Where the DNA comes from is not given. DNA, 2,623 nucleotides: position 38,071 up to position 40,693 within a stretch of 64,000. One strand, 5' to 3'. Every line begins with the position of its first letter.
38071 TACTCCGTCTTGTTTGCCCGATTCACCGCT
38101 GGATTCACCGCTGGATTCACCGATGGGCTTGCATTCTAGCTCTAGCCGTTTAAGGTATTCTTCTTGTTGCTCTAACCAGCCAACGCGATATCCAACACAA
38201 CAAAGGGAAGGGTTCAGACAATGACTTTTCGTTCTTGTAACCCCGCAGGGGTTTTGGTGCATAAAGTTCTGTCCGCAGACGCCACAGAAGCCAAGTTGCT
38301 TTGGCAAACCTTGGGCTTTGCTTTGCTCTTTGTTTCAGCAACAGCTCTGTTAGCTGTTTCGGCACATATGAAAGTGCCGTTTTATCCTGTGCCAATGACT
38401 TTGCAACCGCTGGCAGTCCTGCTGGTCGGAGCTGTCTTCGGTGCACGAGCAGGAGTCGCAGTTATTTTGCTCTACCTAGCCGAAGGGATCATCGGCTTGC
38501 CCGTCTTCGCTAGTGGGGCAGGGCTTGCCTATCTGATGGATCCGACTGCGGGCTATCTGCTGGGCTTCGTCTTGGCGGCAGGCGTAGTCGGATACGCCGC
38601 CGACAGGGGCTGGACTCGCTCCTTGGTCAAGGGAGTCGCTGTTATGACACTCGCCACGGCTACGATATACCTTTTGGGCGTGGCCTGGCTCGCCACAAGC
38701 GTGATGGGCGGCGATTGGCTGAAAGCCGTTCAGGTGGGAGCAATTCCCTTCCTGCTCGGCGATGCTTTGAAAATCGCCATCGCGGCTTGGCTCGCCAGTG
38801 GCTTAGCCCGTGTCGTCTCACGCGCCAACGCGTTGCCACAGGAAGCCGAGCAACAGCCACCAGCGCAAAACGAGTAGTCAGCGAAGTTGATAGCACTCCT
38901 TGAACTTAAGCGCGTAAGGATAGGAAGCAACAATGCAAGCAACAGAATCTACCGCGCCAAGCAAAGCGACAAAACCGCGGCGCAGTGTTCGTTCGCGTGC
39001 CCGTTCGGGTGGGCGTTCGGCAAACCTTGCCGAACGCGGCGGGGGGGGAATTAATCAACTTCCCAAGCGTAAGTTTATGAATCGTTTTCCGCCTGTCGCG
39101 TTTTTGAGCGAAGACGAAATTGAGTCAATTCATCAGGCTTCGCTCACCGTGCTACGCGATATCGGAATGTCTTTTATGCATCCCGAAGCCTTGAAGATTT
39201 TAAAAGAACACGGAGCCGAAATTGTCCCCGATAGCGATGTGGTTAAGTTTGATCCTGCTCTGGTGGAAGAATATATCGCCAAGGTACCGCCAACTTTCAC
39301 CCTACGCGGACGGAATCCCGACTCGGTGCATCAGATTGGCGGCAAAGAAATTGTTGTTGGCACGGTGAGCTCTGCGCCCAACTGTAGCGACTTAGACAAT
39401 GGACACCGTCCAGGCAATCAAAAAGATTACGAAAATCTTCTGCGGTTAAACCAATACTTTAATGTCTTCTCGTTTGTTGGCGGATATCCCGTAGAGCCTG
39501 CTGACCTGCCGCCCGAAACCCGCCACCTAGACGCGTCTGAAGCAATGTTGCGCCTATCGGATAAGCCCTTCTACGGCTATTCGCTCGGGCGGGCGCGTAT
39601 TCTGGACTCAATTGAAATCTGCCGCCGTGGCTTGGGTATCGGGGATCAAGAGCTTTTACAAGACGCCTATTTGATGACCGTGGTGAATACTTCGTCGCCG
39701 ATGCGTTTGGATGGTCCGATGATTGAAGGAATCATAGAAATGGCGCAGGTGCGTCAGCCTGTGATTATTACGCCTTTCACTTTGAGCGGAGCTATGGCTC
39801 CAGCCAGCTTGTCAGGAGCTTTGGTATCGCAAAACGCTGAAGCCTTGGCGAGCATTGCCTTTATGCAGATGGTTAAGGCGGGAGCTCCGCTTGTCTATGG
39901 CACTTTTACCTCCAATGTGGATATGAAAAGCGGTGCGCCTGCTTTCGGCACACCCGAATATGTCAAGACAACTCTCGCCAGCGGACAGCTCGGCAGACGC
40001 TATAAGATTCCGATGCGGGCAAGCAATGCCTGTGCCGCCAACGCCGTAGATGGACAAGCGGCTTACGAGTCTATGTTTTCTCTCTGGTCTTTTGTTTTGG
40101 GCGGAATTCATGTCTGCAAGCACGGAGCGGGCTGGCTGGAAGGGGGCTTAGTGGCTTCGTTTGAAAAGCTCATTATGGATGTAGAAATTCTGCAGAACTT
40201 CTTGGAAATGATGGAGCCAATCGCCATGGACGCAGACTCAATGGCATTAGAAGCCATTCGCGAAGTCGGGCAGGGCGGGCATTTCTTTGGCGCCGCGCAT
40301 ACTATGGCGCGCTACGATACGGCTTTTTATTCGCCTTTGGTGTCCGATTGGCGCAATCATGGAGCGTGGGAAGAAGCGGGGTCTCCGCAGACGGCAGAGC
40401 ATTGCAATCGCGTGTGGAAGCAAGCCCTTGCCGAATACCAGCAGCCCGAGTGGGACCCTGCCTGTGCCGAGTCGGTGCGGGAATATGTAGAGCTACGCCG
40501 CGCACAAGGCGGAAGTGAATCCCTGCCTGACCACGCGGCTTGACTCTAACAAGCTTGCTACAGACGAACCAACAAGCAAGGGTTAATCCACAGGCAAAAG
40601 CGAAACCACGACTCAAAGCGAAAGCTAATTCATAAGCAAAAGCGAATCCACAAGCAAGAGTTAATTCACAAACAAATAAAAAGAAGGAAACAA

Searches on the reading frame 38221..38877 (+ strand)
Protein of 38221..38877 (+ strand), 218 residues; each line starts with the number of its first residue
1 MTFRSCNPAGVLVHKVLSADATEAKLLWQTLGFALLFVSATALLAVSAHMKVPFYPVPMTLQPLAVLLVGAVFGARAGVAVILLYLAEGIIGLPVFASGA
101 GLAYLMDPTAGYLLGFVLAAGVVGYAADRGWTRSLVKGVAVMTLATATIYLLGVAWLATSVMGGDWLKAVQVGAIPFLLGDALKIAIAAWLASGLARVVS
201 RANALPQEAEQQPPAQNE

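Call 3: search_protein_families(library=pfam, proteins=[window:38221-38877:+], max_evalue=0.01)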
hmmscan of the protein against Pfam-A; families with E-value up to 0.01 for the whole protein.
window:38221-38877:+ (218 aa): 1 family
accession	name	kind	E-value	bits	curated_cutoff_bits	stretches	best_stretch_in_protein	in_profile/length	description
PF02632.19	BioY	-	9.2e-39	133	25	1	54-196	1-139/140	BioY family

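Call 6: search_protein_families(library=ncbifam, proteins=[window:38221-38877:+], max_evalue=0.01)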
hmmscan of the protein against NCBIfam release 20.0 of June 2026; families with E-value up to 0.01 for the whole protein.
window:38221-38877:+ (218 aa): 0 families

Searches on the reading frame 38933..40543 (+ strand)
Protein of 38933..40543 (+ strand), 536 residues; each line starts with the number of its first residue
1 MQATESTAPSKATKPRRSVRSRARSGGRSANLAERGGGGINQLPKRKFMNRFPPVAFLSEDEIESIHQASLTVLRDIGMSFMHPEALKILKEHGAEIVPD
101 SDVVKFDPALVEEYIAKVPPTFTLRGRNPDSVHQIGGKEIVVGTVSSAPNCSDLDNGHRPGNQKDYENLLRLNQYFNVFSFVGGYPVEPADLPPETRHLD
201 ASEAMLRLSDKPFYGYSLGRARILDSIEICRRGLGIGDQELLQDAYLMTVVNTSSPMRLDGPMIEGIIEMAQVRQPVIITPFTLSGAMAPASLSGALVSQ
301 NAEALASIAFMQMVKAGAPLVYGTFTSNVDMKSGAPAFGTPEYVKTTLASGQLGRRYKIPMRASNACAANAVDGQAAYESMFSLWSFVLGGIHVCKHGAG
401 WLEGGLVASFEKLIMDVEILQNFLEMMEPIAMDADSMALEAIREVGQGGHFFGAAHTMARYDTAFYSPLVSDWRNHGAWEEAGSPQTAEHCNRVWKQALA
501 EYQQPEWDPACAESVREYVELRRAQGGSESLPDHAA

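Call 3: search_protein_families(library=pfam, proteins=[window:38933-40543:+], max_evalue=0.01)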
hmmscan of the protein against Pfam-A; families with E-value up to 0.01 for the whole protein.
window:38933-40543:+ (536 aa): 1 family
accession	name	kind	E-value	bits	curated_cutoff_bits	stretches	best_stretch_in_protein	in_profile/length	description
PF06253.16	MTTB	-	1.9e-182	607.2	25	1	24-527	1-500/500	Trimethylamine methyltransferase (MTTB)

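Call 6: search_protein_families(library=ncbifam, proteins=[window:38933-40543:+], max_evalue=0.01)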
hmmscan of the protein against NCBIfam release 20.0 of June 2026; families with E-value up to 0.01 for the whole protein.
window:38933-40543:+ (536 aa): 1 family
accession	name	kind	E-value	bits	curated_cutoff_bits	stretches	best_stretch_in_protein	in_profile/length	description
TIGR02369.2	trimeth_pyl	equivalog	3.7e-86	289.5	525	1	56-519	4-465/469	[trimethylamine--corrinoid protein] Co-methyltransferase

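Call 46: search_solved_structures(query=window:38933-40543:+, max_evalue=0.001, show_alignments=1)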
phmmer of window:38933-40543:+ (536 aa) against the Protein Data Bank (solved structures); distinct sequences matched with E-value up to 0.001: 6.
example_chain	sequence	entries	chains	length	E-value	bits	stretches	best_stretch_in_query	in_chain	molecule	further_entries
4yyc_A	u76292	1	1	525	4.9e-93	315.8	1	20-523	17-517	Putative trimethylamine methyltransferase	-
2qne_A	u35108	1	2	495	7.7e-83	282.2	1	48-527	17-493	Putative methyltransferase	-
9yce_A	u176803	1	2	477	2.1e-82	280.7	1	53-527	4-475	Glycine betaine methyltransferase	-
7xcl_A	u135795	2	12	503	7.4e-43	150.3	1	58-504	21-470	Trimethylamine methyltransferase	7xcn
7xcm_A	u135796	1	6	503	9e-43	150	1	58-504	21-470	Trimethylamine methyltransferase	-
7vg9_A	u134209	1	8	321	0.00071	21.7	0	206-347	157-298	Phosphate butyryltransferase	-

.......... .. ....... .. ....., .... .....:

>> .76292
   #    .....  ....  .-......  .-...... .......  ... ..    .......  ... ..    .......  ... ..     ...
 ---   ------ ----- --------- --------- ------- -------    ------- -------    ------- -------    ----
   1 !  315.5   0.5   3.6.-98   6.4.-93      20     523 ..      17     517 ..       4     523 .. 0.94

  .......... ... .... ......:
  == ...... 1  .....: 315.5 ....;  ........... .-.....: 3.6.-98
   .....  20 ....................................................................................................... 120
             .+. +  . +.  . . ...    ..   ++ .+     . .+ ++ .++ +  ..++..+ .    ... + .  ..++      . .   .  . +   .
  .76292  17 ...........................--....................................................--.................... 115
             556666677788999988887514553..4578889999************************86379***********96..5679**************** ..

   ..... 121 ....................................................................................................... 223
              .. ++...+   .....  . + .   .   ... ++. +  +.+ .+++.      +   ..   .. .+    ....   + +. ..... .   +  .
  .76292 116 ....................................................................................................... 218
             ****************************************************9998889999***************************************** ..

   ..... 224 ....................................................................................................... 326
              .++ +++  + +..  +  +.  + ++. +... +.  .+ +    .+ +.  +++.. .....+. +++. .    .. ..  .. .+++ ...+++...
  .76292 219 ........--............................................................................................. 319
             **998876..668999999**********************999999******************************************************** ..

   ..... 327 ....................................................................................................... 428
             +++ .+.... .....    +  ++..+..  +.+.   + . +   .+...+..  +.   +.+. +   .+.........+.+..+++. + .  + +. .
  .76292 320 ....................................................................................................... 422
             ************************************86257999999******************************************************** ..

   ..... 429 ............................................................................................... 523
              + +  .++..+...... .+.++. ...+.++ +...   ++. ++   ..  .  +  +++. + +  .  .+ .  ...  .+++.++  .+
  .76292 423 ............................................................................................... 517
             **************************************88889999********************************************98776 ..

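Call 48: search_solved_structures(query=window:38933-40543:+, max_evalue=1e-60, show_alignments=3)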
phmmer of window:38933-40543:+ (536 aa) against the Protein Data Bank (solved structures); distinct sequences matched with E-value up to 1e-60: 3.
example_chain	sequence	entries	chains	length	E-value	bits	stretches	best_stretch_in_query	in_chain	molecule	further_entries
4yyc_A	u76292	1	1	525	4.9e-93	315.8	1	20-523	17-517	Putative trimethylamine methyltransferase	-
2qne_A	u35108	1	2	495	7.7e-83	282.2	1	48-527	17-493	Putative methyltransferase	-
9yce_A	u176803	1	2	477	2.1e-82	280.7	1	53-527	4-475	Glycine betaine methyltransferase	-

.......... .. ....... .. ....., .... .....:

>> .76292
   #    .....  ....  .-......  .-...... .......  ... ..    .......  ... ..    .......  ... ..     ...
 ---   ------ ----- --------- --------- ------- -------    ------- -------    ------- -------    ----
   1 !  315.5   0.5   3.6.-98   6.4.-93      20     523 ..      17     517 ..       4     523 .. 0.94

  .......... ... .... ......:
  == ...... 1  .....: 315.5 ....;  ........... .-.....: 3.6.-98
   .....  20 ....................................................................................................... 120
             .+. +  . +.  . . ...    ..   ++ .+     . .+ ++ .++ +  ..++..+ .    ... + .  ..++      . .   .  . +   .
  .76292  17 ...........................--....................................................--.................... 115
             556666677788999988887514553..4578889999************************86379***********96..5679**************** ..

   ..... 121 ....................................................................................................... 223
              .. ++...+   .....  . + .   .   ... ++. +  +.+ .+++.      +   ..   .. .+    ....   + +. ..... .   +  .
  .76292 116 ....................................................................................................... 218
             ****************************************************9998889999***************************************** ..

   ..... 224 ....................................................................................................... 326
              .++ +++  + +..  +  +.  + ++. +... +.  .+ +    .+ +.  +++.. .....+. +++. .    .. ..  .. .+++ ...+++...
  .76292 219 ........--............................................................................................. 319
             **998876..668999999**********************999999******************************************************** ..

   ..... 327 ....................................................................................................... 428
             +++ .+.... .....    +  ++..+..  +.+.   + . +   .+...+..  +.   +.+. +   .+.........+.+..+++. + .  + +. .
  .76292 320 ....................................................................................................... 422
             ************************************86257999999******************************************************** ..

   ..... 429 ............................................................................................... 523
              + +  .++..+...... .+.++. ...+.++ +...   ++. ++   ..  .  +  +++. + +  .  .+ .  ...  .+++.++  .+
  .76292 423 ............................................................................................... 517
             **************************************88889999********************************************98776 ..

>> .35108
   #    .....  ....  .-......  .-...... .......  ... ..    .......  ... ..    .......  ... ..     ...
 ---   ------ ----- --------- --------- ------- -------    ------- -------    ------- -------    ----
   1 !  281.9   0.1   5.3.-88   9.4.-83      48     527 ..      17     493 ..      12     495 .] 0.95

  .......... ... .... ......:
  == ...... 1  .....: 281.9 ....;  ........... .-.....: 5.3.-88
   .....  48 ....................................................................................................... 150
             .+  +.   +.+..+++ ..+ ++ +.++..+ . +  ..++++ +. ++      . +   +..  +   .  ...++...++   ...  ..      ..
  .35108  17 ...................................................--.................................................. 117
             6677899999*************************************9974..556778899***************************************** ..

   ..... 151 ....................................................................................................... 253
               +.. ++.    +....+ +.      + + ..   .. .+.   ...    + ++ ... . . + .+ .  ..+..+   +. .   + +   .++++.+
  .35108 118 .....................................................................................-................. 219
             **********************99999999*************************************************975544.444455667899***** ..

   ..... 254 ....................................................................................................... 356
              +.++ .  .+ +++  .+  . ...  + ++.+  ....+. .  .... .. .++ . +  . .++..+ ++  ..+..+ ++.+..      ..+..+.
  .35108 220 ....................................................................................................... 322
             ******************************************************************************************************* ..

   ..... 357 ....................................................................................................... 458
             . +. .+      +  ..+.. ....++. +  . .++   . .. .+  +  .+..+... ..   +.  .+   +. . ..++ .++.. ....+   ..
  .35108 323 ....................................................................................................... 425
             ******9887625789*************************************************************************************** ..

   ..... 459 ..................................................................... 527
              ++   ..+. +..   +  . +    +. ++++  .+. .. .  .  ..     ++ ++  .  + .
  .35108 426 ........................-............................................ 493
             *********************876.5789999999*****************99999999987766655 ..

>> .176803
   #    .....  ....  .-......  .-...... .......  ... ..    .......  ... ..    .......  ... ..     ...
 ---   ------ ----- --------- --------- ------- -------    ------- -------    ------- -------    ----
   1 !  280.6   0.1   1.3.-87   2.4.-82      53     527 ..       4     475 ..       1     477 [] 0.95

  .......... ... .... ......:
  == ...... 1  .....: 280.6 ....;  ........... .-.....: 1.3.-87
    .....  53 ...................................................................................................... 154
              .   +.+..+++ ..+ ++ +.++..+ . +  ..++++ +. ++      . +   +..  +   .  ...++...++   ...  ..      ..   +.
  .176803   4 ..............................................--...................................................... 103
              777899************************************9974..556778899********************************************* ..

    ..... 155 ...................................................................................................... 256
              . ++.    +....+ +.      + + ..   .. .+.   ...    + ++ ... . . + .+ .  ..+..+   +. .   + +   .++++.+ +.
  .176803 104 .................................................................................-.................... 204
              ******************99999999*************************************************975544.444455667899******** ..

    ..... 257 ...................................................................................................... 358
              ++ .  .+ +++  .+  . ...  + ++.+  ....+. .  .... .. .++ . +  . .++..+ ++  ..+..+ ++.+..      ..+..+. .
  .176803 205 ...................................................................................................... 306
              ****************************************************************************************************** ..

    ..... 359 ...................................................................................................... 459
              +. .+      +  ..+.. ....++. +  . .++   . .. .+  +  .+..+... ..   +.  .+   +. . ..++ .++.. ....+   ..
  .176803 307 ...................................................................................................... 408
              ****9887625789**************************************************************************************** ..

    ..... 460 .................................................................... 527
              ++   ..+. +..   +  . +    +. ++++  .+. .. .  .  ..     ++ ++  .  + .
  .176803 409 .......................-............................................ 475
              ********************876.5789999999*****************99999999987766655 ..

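Call 84: find_related_loci(query=window:38933-40543:+, collection=metagenome_contigs, flank=10000)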
Query window:38933-40543:+ (536 aa) in metagenome_contigs; peptide patterns used: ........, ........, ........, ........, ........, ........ (x = any residue, [..] = any of these).
36 stretches matched a pattern; 5 encode a relative of the query (tblastn E <= 1e-3); 5 distinct loci.
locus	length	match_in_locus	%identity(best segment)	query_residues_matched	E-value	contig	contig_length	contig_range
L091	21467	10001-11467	57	39-527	0e+0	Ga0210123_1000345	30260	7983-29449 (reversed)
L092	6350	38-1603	55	5-527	0e+0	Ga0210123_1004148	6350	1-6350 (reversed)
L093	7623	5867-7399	55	16-522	0e+0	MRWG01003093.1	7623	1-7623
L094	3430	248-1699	57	40-523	0e+0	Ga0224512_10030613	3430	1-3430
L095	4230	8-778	47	275-531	3e-74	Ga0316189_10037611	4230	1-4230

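Call 87: search_protein_families(library=pfam, proteins=[L091:7456-8838:+, L091:8853-9854:+, L091:11550-12479:+, L091:12536-13540:+, L091:13578-14093:+, L091:13973-14776:+, L091:14724-16268:+, L091:6134-7384:-, L091:4345-5169:+], max_evalue=0.001)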
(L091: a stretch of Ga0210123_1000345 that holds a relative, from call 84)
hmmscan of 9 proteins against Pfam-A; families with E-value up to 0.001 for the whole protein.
L091:7456-8838:+ (460 aa): 3 families
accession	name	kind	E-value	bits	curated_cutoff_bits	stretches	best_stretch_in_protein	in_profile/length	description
PF01979.26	Amidohydro_1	-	1.1e-35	123.9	25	1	49-435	1-345/345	Amidohydrolase family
PF07969.17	Amidohydro_3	-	9.8e-08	32.3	29.7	1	266-400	308-447/472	Amidohydrolase family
PF22429.2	HutF_N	-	1.6e-07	31.5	25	1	6-41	4-40/45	Formimidoylglutamate deiminase HutF, N-terminal domain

L091:8853-9854:+ (333 aa): 1 family
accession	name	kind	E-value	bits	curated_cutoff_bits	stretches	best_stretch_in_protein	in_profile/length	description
PF02423.21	OCD_Mu_crystall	-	3.5e-52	177.8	24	1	18-320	15-309/314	Ornithine cyclodeaminase/mu-crystallin family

L091:11550-12479:+ (309 aa): 0 families

L091:12536-13540:+ (334 aa): 3 families
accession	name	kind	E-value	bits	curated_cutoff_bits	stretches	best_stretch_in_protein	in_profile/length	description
PF01381.28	HTH_3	-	0.00017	22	23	1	62-112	7-55/55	Helix-turn-helix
PF19054.6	DUF5753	-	0.00018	21.7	23.4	0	158-305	17-166/178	Domain of unknown function (DUF5753)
PF13560.12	HTH_31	-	0.00085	20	27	0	62-107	12-56/64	Helix-turn-helix domain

L091:13578-14093:+ (171 aa): 0 families

L091:13973-14776:+ (267 aa): 1 family
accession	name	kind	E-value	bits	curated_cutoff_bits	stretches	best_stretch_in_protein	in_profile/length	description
PF12974.12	Phosphonate-bd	-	3.5e-17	63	27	1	54-219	52-213/242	ABC transporter, phosphonate, periplasmic substrate-binding protein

L091:14724-16268:+ (514 aa): 1 family
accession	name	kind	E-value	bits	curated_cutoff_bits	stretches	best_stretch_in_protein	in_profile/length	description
PF01425.27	Amidase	-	2.3e-95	320.7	27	1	61-485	1-445/445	Amidase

L091:6134-7384:- (416 aa): 3 families
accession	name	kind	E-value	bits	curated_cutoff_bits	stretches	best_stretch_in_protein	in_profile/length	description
PF07969.17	Amidohydro_3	-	2.1e-25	90.6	29.7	2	125-391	152-447/472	Amidohydrolase family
PF01979.26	Amidohydro_1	-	6.6e-21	75.3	25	1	74-390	1-320/345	Amidohydrolase family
PF22039.1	HUTI_composite_bact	-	0.0004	20.4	25.5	1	38-56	1-19/26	Imidazolonepropionase-like composite domain, bacteria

L091:4345-5169:+ (274 aa): 1 family
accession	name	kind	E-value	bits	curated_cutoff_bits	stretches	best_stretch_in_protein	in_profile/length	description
PF03992.22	ABM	-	2.5e-11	44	23.1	1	173-249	1-77/78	Antibiotic biosynthesis monooxygenase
